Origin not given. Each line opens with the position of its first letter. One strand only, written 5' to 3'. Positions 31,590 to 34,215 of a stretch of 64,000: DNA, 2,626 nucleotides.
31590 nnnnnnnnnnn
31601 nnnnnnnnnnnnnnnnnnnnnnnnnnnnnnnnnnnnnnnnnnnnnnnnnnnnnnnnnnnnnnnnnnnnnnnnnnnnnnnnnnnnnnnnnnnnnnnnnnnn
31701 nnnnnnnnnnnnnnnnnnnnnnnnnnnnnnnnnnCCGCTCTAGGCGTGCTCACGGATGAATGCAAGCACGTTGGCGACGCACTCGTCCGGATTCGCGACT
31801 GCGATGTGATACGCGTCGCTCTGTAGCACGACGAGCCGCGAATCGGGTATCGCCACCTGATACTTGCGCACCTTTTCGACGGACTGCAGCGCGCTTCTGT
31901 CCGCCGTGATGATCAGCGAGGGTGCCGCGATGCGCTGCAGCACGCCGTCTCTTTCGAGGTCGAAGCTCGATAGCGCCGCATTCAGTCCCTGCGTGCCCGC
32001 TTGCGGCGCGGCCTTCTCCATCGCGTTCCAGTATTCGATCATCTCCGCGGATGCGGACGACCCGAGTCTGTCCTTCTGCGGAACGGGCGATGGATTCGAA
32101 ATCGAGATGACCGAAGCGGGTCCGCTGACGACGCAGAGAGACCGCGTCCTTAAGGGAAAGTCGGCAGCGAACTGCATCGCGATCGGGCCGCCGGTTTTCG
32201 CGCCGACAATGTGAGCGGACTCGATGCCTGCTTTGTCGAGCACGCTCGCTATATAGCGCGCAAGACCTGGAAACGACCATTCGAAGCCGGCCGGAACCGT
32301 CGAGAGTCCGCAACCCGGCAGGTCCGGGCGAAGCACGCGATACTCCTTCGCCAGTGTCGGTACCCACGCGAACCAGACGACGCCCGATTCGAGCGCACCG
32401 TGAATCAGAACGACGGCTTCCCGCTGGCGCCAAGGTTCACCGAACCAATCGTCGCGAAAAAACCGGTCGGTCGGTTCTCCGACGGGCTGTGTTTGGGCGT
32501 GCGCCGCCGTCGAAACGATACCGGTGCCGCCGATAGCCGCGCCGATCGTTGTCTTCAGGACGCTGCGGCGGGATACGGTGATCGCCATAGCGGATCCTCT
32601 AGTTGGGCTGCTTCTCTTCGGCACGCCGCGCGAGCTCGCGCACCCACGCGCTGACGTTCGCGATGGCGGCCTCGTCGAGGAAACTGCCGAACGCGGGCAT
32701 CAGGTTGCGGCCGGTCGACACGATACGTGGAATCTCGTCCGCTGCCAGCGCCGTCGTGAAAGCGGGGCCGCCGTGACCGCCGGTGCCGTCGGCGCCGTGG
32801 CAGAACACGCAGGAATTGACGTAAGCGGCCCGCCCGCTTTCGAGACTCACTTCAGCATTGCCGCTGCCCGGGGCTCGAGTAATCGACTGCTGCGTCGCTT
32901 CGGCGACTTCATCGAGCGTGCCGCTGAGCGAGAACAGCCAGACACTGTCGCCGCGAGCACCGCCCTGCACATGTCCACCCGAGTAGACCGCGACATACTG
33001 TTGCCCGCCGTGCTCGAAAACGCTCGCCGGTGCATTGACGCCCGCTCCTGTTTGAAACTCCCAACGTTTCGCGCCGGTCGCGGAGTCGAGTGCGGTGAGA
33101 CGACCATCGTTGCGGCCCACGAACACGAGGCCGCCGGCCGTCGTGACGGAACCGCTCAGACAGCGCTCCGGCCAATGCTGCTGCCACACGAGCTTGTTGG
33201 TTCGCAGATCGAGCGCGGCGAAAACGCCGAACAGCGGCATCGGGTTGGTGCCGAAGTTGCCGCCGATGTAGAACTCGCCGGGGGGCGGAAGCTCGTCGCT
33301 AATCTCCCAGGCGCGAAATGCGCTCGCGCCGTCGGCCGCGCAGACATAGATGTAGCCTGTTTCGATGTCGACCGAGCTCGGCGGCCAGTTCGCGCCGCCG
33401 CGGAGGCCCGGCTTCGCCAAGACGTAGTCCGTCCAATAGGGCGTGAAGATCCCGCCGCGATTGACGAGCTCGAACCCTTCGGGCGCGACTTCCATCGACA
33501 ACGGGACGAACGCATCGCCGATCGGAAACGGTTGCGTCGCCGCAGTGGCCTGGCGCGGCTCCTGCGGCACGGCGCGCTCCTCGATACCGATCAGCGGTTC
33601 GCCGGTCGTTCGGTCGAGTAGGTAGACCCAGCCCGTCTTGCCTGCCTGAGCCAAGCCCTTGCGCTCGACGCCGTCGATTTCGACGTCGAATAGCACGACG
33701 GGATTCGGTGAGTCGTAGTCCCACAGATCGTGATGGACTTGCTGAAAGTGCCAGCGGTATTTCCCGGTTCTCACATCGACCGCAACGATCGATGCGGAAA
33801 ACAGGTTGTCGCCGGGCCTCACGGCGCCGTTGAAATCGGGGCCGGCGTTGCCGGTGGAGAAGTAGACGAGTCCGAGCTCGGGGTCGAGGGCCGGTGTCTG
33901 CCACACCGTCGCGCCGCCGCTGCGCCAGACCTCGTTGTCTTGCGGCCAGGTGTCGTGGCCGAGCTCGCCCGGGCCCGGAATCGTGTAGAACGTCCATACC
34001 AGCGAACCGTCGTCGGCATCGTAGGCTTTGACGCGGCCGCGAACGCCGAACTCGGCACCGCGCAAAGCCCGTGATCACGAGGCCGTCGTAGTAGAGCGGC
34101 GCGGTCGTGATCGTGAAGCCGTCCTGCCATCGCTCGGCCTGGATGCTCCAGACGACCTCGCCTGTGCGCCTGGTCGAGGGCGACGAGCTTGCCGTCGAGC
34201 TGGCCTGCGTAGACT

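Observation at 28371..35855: Tight five-gene minus-strand operon that looks like a complete periplasmic aldose -> lactone -> aldonate route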

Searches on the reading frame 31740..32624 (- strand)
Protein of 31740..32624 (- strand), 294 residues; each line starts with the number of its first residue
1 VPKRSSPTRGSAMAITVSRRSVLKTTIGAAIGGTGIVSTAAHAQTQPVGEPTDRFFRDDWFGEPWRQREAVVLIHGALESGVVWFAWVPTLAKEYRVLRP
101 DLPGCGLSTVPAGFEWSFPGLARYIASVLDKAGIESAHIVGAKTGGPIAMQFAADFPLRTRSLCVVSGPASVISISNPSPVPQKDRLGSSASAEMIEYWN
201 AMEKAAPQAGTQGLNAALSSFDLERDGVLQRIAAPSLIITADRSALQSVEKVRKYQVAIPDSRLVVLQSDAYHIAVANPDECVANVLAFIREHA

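Call 6: search_protein_families(library=pfam, proteins=[window:31740-32624:-], max_evalue=0.001)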
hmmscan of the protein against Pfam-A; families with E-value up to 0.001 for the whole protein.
window:31740-32624:- (294 aa): 2 families
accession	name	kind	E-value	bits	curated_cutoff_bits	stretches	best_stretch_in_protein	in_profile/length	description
PF00561.26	Abhydrolase_1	-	6.4e-22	78.8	25.8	1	70-177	2-105/245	alpha/beta hydrolase fold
PF12697.13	Abhydrolase_6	-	1.5e-11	45.8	26.3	1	71-284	1-216/217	Alpha/beta hydrolase family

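Call 11: search_protein_families(library=ncbifam, proteins=[window:31740-32624:-], max_evalue=0.00001)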
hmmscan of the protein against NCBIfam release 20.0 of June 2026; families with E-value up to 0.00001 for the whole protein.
window:31740-32624:- (294 aa): 24 families
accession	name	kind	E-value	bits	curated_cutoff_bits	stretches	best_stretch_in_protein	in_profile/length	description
NF051488.1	bifunc_PcaDC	exception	2.7e-25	89.3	390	2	70-170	14-113/375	bifunctional 3-oxoadipate enol-lactonase/4-carboxymuconolactone decarboxylase PcaDC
TIGR02427.1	protocat_pcaD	equivalog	1.2e-20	74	255.85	2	80-168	25-112/251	3-oxoadipate enol-lactonase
TIGR03611.1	RutD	equivalog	4.9e-18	65.4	238.5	1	61-168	6-113/258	pyrimidine utilization protein D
NF050089.1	i_nPHAscl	equivalog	2.2e-16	59.8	300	1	67-166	17-115/288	intracellular short-chain-length polyhydroxyalkanoate depolymerase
TIGR03056.1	bchO_mg_che_rel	equivalog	2.7e-16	59.4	172.55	1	71-166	31-126/278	alpha/beta fold hydrolase BchO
NF011457.0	PRK14875.1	equivalog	1.6e-15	56.9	307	1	41-167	122-230/372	acetoin dehydrogenase dihydrolipoyllysine-residue acetyltransferase subunit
TIGR01738.1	bioH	equivalog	4.5e-13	49.4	206.95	1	69-169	5-99/245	pimeloyl-ACP methyl ester esterase BioH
TIGR02240.1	PHA_depoly_arom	equivalog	5.4e-13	48.9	250.6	1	83-174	40-130/276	poly(3-hydroxyalkanoate) depolymerase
NF002938.0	PRK03592.1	equivalog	1.1e-12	47.9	241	1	69-166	31-127/298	haloalkane dehalogenase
NF045632.1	hydroxlase_HsaD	equivalog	1.1e-12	47.6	400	1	66-181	32-150/290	4,5:9,10-diseco-3-hydroxy-5,9,17-trioxoandrosta-1(10),2-diene-4-oate hydrolase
TIGR03695.1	menH_SHCHC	equivalog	4.7e-12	45.9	208.55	1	68-168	2-104/252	2-succinyl-6-hydroxy-2,4-cyclohexadiene-1-carboxylate synthase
NF051487.1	bifunc_PcaCD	exception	4e-11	42.6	430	0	67-166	171-269/413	bifunctional 4-carboxymuconolactone decarboxylase/3-oxoadipate enol-lactonase PcaCD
NF052610.1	macro_16_ester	equivalog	6.7e-11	42.1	420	1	61-186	18-143/281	alpha/beta fold macrolide esterase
NF058673.1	LipAdnlyCyLipJMY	equivalog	8.9e-10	37.8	800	0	91-173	58-141/449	bifunctional lipase/adenylate cyclase LipJ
NF002873.0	PRK03204.1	equivalog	2.4e-09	36.9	466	1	70-163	36-129/286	haloalkane dehalogenase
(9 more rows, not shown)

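Call 34: search_solved_structures(query=window:31740-32588:-, max_evalue=1e-8, show_alignments=2)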
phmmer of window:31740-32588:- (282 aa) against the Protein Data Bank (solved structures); distinct sequences matched with E-value up to 1e-8: 30.
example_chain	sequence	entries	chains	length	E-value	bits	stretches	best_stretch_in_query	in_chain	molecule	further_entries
7dq9_A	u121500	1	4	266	4.4e-14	55.7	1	57-158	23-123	Predicted hydrolases or acyltransferases (Alpha/beta hydrolase superfamily)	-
4opm_A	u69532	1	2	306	3.3e-13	52.8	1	57-156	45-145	Lipase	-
27ct_A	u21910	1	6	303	8.8e-12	48.1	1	56-152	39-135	RPA1511_2297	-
21dl_A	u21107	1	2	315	1.6e-11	47.2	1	55-156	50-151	RPA1511_5221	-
2d0d_A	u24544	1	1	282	6.2e-11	45.3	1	57-151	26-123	2-hydroxy-6-oxo-7-methylocta-2,4-dienoate hydrolase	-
1iun_A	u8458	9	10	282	6.4e-11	45.3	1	57-153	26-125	meta-Cleavage product hydrolase | 2-hydroxy-6-oxo-7-methylocta-2,4-dienoate hydrolase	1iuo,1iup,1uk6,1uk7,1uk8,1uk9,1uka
4ccw_A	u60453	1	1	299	7e-11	45.1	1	58-159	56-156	CARBOXYL ESTERASE NP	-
2r11_A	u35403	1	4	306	1.1e-10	44.5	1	58-158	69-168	Carboxylesterase NP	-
4psu_A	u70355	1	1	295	1.6e-10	44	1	57-153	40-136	Alpha/beta hydrolase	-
11tv_D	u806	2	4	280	1.8e-10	43.8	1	47-239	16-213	alpha/beta-hydrolase macrolide esterase EstX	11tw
6i8w_A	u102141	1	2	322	5.4e-10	42.2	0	57-156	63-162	Alpha/beta fold hydrolase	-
6y9e_A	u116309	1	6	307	5.7e-10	42.2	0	58-152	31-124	Ancestral haloalkane dehalogenase AncHLD2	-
4ccy_A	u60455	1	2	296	7.4e-10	41.8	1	54-182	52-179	CARBOXYLESTERASE YBFK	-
3om8_A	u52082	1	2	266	8.7e-10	41.6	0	71-155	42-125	Probable hydrolase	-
3v48_A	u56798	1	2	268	2.1e-09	40.3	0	52-158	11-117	Putative aminoacrylate hydrolase RutD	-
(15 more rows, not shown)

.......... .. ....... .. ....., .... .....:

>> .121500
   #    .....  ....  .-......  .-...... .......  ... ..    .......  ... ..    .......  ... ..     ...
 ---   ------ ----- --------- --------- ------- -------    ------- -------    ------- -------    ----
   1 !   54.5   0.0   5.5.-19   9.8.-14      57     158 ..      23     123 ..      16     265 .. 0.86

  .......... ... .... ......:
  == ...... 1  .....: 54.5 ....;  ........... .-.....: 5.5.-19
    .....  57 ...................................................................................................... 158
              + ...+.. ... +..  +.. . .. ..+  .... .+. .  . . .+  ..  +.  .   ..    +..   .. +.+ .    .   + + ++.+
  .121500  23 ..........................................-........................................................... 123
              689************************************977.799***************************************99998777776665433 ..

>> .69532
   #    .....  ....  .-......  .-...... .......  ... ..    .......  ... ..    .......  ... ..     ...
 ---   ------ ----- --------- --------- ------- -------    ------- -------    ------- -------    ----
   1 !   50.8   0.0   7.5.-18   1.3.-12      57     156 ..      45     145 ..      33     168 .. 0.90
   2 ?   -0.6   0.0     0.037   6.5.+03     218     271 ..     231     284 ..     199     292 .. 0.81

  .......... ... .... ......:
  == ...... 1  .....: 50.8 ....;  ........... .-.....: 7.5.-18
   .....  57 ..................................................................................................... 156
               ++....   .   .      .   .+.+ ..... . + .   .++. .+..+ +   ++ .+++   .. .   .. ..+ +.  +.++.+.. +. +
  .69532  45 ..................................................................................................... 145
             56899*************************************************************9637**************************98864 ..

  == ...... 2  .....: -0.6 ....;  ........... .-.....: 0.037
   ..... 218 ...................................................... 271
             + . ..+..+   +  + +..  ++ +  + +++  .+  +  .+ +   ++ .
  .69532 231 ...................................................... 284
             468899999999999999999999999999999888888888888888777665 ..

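Call 37: find_related_loci(query=A1, collection=genome_contigs, flank=10000)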
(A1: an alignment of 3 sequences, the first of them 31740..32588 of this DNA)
Query A1 (282 aa) in genome_contigs; peptide patterns used: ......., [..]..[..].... (x = any residue, [..] = any of these).
94 stretches matched a pattern; 30 encode a relative of the query (tblastn E <= 1e-3); 29 distinct loci.
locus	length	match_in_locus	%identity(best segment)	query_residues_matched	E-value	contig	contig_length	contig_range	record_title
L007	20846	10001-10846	94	1-282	9e-180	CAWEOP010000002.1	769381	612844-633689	MAG: uncultured Gammaproteobacteria bacterium isolate MFD02242.bin.1.297 genome assembly, contig: contig_18674, whole ge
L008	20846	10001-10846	80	1-282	1e-151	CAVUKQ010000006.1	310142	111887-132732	MAG: uncultured Gammaproteobacteria bacterium isolate MFD00392.bin.2.65 genome assembly, contig: contig_19894, whole gen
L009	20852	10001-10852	80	1-282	5e-148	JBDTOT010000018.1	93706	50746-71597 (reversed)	MAG: Gammaproteobacteria bacterium isolate cluster3_bin.180 NODE_416_length_93706_cov_10.955953, whole genome shotgun se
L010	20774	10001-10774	84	24-281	2e-145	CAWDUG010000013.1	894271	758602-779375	MAG: uncultured Gammaproteobacteria bacterium isolate MFD05442.bin.2.310 genome assembly, contig: contig_5933, whole gen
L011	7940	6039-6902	65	1-280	3e-124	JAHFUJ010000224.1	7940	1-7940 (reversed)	MAG: Acidobacteria bacterium isolate nzgw77 NODE_15678_length_7941_cov_10.518159, whole genome shotgun sequence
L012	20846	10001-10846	70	1-280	6e-129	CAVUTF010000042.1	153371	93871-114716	MAG: uncultured Gammaproteobacteria bacterium isolate MFD00962.bin.2.29 genome assembly, contig: contig_54216, whole gen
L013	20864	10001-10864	65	1-280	3e-122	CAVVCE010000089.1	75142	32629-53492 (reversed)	MAG: uncultured Alphaproteobacteria bacterium isolate MFD04540.bin.2.38 genome assembly, contig: contig_4432, whole geno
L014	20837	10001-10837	67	1-280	9e-122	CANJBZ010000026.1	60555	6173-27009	MAG: Alphaproteobacteria bacterium isolate RH-23may17-1006 genome assembly, contig: RH-23may17-C3486, whole genome shotg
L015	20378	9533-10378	65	1-280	3e-121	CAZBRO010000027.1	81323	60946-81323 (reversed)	MAG TPA_asm: uncultured Bordetella sp. isolate binchicken_co50_194 genome assembly, contig: NODE_280_length_81323_cov_16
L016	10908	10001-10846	66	1-280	3e-120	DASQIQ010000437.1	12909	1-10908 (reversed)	MAG TPA_asm: Micropepsaceae bacterium isolate SMAG_U11863 k141_103527, whole genome shotgun sequence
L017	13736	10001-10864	61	1-280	1e-118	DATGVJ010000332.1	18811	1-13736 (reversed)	MAG TPA_asm: Xanthobacteraceae bacterium isolate SMAG_U10553 k141_1746822, whole genome shotgun sequence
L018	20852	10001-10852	64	1-282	8e-118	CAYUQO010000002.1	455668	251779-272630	MAG TPA_asm: uncultured Bordetella sp. isolate SRP272529_co2_122 genome assembly, contig: NODE_4_length_455668_cov_10.61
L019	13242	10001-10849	63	1-280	2e-117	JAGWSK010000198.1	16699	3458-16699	MAG: Alphaproteobacteria bacterium isolate REEB348 k141_1574157, whole genome shotgun sequence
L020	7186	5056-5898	63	1-280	5e-115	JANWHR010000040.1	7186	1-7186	MAG: Micropepsaceae bacterium isolate CRAIB_MAG20 c_000000021657, whole genome shotgun sequence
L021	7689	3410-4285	60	1-281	5e-113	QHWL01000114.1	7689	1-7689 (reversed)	MAG: Acidobacteria bacterium isolate gp6 AA44 14_1009_16_30cm_scaffold_35989_curated, whole genome shotgun sequence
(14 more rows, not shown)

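Call 41: find_homologous_proteins(query=window:31740-32588:-, max_evalue=1e-8)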
Query window:31740-32588:- (282 aa): 1172 proteins with E <= 1e-8 among 4661 candidates; the best 120 are listed.
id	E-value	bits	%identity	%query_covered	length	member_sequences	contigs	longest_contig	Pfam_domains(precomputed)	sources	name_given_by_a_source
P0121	3.7e-173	592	95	100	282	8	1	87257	PF12697.14,PF00561.27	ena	-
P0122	3.4e-170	582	92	100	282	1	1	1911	PF12697.14,PF00561.27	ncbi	-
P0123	1.6e-169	580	92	100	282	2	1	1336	PF12697.14,PF00561.27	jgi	jgi:pimeloyl-ACP methyl ester carboxylesterase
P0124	2.7e-169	579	93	100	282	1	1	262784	PF12697.14,PF00561.27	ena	-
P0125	3.9e-169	579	92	100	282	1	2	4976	PF12697.14,PF00561.27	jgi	jgi:3-oxoadipate enol-lactonase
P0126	4.3e-169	579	93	100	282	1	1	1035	PF12697.14,PF00561.27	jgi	-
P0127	1.1e-168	577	91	100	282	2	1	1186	PF12697.14,PF00561.27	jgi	jgi:pimeloyl-ACP methyl ester carboxylesterase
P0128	1.4e-168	577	91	100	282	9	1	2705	PF12697.14,PF00561.27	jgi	jgi:pimeloyl-ACP methyl ester carboxylesterase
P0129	1.3e-167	574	91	100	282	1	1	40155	PF12697.14,PF00561.27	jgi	jgi:pimeloyl-ACP methyl ester carboxylesterase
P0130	4.8e-167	572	93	100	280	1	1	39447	PF12697.14,PF00561.27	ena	-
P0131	9.6e-167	571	91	100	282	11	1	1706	PF12697.14,PF00561.27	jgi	jgi:3-oxoadipate enol-lactonase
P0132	1.4e-166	571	92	100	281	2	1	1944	PF12697.14,PF00561.27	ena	-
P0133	1.5e-166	571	90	100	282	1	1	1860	PF12697.14,PF00561.27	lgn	-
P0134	1.8e-166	570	92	100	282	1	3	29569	PF12697.14,PF00561.27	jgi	jgi:pimeloyl-ACP methyl ester carboxylesterase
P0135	1.1e-165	568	91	100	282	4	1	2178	PF12697.14,PF00561.27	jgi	jgi:pimeloyl-ACP methyl ester carboxylesterase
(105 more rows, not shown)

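Call 60: predict_structure(alignment_id=A2)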
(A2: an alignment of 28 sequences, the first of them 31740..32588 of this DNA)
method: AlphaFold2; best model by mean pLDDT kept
length: 282 residues; sequences in the alignment: 28
mean_pLDDT: 74.4   pTM: 0.78
mean pLDDT of the five models: 74.4, 74.2, 72.7, 69.8, 67.9
residues with pLDDT >= 90: 71; 70-90: 126; 50-70: 42; < 50: 43
segments of 3 or more residues with pLDDT < 50: 1-38, 158-160
pLDDT, mean of each block of 10 residues (from residue 1): 33 37 30 39 58 71 65 79 84 73 87 89 92 88 96 70 60 82 80 72 73 86 94 83 89 91 86 94 82
secondary structure, 60 per line:
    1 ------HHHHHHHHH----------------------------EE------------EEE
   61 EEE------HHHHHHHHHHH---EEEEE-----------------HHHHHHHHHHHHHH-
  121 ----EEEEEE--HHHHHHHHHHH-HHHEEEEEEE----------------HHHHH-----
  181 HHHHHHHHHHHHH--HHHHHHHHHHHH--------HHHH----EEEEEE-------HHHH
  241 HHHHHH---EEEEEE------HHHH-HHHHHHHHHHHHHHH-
elements in order: H7-15 E58-63 H70-80 E84-88 H106-119 E125-130 H133-143 E148-154 H171-175 H181-193 H196-207 H216-219 E224-229 H237-246 E250-255 H262-265 H267-281

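Call 64: fold_search(model_id=the predicted structure, library=pdb)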
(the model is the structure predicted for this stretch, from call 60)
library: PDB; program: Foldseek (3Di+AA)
matches with E <= 10: 1882; with E <= 0.001: 1393
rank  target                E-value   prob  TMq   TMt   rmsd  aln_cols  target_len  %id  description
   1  4opm_A                4.4e-14  1.00  0.64  0.61   4.7       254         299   23  Crystal structure of a putative lipase (lip1) from Acinetobacter baumannii AYE at 1.70 A resolution (released 2014-02-19)
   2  7dq9_A                1.9e-13  1.00  0.64  0.68   5.2       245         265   25  Crystal structure of a type-A feruloyl esterase from gut Alistipes shahii (released 2021-12-22)
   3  8dvc_E                2.9e-13  1.00  0.66  0.69   4.9       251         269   17  Receptor ShHTL5 from Striga hermonthica in complex with strigolactone agonist GR24 (released 2023-06-14)
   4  8dvc_A                3.0e-13  1.00  0.67  0.70   4.6       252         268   17  Receptor ShHTL5 from Striga hermonthica in complex with strigolactone agonist GR24 (released 2023-06-14)
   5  6i8w_A                3.4e-13  1.00  0.65  0.60   4.3       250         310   22  Crystal structure of a membrane phospholipase A, a novel bacterial virulence factor (released 2019-11-27)
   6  1a88_A                4.4e-13  1.00  0.69  0.71   4.6       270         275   21  CHLOROPEROXIDASE L (released 1998-10-14)
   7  3qvm_B                4.4e-13  1.00  0.67  0.68   4.9       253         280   18  The structure of olei00960, a hydrolase from Oleispira antarctica (released 2011-04-13)
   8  3om8_A                4.4e-13  1.00  0.65  0.69   5.5       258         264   22  The crystal structure of a hydrolase from Pseudomonas aeruginosa PA01 (released 2010-09-22)
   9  2r11_D                4.6e-13  1.00  0.59  0.58   8.1       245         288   18  Crystal structure of putative hydrolase (2632844) from Bacillus subtilis at 1.96 A resolution (released 2007-09-04)
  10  8ynv_C                4.9e-13  1.00  0.65  0.62   5.5       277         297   20  Poly(3-hydroxybutyrate) depolymerase PhaZ from Bacillus thuringiensis (released 2024-12-11)
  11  6azc_A                5.5e-13  1.00  0.66  0.70   3.8       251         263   18  Crystal structure of Physcomitrella patens KAI2-like E S166A (released 2019-02-06)
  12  8ynw_A                5.9e-13  1.00  0.65  0.62   5.4       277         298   20  S102A mutant of poly(3-hydroxybutyrate) depolymerase PhaZ from Bacillus thuringiensis (released 2024-12-11)
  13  5z7w_B                6.3e-13  1.00  0.65  0.68   4.9       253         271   20  Crystal structure of Striga hermonthica HTL1 (ShHTL1) (released 2018-08-29)
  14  4ih1                  6.3e-13  1.00  0.62  0.65   5.3       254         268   18  Crystal structure of Karrikin Insensitive 2 (KAI2) from Arabidopsis thaliana (released 2013-01-30)
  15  7dq9_C                6.6e-13  1.00  0.65  0.70   4.7       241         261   26  Crystal structure of a type-A feruloyl esterase from gut Alistipes shahii (released 2021-12-22)
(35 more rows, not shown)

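Call 80: search_protein_representatives(alignment_id=A2)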
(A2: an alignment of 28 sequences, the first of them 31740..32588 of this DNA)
Query: 28 sequences, 284 profile positions. Proteins with E-value up to 0.001 (for the whole library): 37117; up to 1e-10: 2590; up to 1e-30: 120. The best 150 are listed.
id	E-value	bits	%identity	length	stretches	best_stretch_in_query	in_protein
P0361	6.9e-117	406.1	-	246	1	1-239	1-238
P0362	2.5e-115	401.0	-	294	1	1-283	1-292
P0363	1.2e-100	352.8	-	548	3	44-282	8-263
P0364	4.0e-90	318.3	-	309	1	22-282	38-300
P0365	2.4e-73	263.2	-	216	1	117-283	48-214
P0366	3.7e-73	262.6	-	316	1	1-210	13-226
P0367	8.6e-72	258.1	-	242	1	1-172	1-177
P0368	2.4e-71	256.6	-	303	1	1-283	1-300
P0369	8.2e-67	241.8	-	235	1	1-180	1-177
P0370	1.8e-65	237.4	-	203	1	81-283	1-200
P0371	1.1e-64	234.8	-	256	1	1-160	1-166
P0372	9.2e-64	231.8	-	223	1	1-157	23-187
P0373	2.2e-62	227.2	-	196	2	1-130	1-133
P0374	3.0e-61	223.5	-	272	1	44-281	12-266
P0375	3.7e-59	216.7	-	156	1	140-247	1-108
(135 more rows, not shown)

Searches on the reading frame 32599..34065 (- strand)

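Call 6: search_protein_families(library=pfam, proteins=[window:32599-34065:-], max_evalue=0.001)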
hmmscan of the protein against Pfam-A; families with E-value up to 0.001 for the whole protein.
window:32599-34065:- (488 aa): 5 families
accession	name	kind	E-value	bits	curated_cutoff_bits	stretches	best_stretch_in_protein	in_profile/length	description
PF01011.28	PQQ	-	2.5e-81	274.6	26.7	2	8-248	188-440/595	Glucose/ethanol/alcohol dehydrogenase, beta-propeller domain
PF13360.13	PQQ_2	-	1.4e-14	54.7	27.6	1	282-377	5-98/233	Outer membrane protein assembly factor BamB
PF13442.11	Cytochrome_CBB3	-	1e-12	48.6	27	1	408-475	3-68/68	Cytochrome C oxidase, cbb3-type, subunit III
PF13570.13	Beta-prop_ACSF4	-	5.9e-11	42.8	133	1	280-362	29-112/329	Beta-alanine-activating enzyme, beta-propeller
PF00034.26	Cytochrom_C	-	6.5e-05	24.6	21.3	0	409-441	2-35/90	Cytochrome c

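Call 11: search_protein_families(library=ncbifam, proteins=[window:32599-34065:-], max_evalue=0.00001)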
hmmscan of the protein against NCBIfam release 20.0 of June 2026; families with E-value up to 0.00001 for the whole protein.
window:32599-34065:- (488 aa): 8 families
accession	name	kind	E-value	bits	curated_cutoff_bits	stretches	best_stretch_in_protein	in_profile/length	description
TIGR03075.1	PQQ_enz_alc_DH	subfamily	2.9e-83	280.3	480.05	2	3-158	174-339/530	PQQ-dependent dehydrogenase, methanol/ethanol family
TIGR04528.1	acido_non_PQQ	subfamily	3.6e-68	230.5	650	2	3-161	156-313/493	acido-empty-quinoprotein group A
TIGR03074.1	PQQ_membr_DH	subfamily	2.7e-58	197.5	832.65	2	10-180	355-525/783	membrane-bound PQQ-dependent dehydrogenase, glucose/quinate/shikimate family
TIGR03300.1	assembly_YfgL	equivalog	6.9e-11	41.4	285.2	1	280-349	75-143/377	outer membrane protein assembly factor BamB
NF045773.1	cytochro_C550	exception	4.9e-08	32.9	125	1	403-476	44-117/118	cytochrome c550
NF008351.0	PRK11138.1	equivalog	1.8e-07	30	423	0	282-373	132-216/394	outer membrane protein assembly factor BamB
NF045774.1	cytochro_C551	exception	5.4e-07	29.6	118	1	401-476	32-107/110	cytochrome c551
TIGR00782.1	ccoP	equivalog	1e-06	28.3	179.95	1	405-480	104-194/285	cytochrome-c oxidase, cbb3-type subunit III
